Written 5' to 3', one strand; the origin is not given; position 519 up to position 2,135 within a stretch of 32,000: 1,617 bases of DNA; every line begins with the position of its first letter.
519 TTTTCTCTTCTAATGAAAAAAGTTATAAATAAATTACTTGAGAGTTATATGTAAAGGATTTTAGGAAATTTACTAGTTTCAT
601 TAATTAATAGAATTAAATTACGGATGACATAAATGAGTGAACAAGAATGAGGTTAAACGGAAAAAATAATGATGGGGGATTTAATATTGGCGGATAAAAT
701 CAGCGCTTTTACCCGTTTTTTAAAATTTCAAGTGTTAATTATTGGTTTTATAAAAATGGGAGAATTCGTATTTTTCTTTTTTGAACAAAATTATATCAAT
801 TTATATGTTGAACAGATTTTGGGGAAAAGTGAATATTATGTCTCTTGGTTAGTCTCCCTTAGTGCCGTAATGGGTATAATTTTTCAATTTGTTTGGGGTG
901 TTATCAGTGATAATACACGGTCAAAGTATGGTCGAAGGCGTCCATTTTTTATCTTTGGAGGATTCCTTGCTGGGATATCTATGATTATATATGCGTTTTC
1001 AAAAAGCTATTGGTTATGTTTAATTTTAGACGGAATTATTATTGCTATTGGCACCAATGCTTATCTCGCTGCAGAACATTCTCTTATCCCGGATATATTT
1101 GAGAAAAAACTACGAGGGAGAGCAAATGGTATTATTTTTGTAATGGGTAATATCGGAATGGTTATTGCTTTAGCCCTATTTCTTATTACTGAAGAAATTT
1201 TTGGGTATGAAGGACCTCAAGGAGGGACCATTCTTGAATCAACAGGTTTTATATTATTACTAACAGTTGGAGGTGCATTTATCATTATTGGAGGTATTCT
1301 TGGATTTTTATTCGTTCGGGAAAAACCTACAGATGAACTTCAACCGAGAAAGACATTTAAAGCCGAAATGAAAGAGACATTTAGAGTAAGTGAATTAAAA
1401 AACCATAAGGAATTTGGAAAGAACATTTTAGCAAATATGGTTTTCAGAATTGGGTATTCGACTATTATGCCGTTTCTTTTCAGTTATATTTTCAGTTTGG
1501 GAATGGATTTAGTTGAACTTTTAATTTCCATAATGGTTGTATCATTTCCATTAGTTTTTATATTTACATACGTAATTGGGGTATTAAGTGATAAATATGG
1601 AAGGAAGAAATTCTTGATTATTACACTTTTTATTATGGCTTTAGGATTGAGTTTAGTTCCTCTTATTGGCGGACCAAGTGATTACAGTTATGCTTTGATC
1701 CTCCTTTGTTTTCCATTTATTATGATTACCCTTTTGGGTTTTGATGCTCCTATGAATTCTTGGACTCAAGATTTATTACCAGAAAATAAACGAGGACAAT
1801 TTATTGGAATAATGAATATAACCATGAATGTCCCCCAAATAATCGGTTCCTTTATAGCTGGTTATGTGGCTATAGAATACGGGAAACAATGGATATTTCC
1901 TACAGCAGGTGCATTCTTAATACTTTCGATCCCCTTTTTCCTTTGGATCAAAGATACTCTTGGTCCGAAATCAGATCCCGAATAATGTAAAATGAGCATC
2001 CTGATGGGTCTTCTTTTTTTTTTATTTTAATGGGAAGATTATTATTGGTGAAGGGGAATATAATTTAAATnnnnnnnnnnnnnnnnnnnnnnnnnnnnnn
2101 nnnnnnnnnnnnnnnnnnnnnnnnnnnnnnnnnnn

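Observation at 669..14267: KDG/KDPG sugar-acid island organised like a bacterial uronate-polysaccharide utilisation locus, in an apparently archaeal genome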

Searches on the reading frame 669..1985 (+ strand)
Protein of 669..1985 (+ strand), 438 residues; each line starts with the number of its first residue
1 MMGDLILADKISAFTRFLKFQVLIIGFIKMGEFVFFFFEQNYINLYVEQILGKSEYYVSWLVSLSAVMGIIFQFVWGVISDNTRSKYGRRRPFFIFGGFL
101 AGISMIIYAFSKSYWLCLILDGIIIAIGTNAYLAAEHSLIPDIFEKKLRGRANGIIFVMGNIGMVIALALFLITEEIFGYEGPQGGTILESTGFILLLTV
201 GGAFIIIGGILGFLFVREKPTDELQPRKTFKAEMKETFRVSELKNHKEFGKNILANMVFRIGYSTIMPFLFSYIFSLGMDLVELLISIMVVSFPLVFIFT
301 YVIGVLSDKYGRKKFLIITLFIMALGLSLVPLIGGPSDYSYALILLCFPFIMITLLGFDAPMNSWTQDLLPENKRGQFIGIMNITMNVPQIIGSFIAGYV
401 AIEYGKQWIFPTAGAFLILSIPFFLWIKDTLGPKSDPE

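Call 4: search_protein_families(library=pfam, proteins=[window:669-1985:+], max_evalue=0.01)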
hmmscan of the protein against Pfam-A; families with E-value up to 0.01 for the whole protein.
window:669-1985:+ (438 aa): 6 families
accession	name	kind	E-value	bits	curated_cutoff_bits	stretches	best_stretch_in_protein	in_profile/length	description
PF07690.21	MFS_1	-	1.3e-47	162.9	33.4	2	33-294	6-250/347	Major Facilitator Superfamily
PF13347.12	MFS_2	-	7e-16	58.2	27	1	27-354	4-327/427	MFS/sugar transport protein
PF00083.30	Sugar_tr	-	1.8e-13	50.6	22.3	1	26-426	21-435/452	Sugar (and other) transporter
PF05977.19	MFS_3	-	7.2e-05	21.8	27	1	292-425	55-187/524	Transmembrane secretion effector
PF03209.21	PUCC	-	0.00011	21.8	21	1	58-167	17-140/401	PUCC protein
PF03092.22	BT1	-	0.0029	16.8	22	1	62-112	30-80/432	BT1 family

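Call 5: search_protein_families(library=ncbifam, proteins=[window:669-1985:+], max_evalue=0.01)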
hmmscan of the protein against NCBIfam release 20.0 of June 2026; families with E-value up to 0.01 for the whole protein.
window:669-1985:+ (438 aa): 27 families (the best 25 are shown)
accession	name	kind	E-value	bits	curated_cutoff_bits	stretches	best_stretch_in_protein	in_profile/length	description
TIGR00880.1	2_A_01_02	superfamily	2.1e-21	76.5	131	2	61-170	3-106/141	multidrug resistance protein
TIGR00883.1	2A0106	subfamily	1.1e-18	67.6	443.45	2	228-403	202-377/400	metabolite/H+ symporter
TIGR00900.1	2A0121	subfamily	1.1e-14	54.5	319.6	2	169-401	130-360/364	H+ Antiporter protein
TIGR00792.1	gph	subfamily_domain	1.1e-14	54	231.35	1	26-354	5-326/437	glycoside-pentoside-hexuronide (GPH):cation symporter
TIGR00881.1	2A0104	subfamily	1.4e-13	50.6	407.75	3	299-430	46-174/379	phosphoglycerate transporter protein PgtP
TIGR00893.1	2A0114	subfamily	3e-11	42.9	395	2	245-420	213-391/399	D-galactonate transporter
NF012195.0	tet_MFS_H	exception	2.7e-10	39.9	840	2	59-169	44-147/392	tetracycline efflux MFS transporter Tet(H)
NF045486.1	tet_MFS_30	exception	3.6e-09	36.3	730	2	260-403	16-155/392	tetracycline efflux MFS transporter Tet(30)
NF012207.0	tet_MFS_H_J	exception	4.4e-09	35.9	700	2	59-172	44-150/392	Tet(H)/Tet(J) family tetracycline efflux MFS transporter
NF012194.0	tet_MFS_J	exception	4.4e-09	35.7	870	2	59-177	44-155/398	tetracycline efflux MFS transporter Tet(J)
NF012174.0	tet_MFS_A_B_C_D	equivalog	4.4e-09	35.6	475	2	58-168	42-145/382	Tet(A)/Tet(B)/Tet(C) family tetracycline efflux MFS transporter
NF012177.1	tet_MFS_42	exception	2.2e-08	33.8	850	2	258-431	8-178/411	tetracycline efflux MFS transporter Tet(42)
TIGR01301.1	GPH_sucrose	subfamily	1e-07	31.2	511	1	46-111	30-94/476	sucrose/proton symporter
TIGR00895.1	2A0115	subfamily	1.1e-07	31.2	418.55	1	301-422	70-186/398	aromatic acid/H+ symport family MFS transporter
NF049980.1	SfMCT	equivalog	1.2e-07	30.8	320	1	67-405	48-366/378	L-lactate MFS transporter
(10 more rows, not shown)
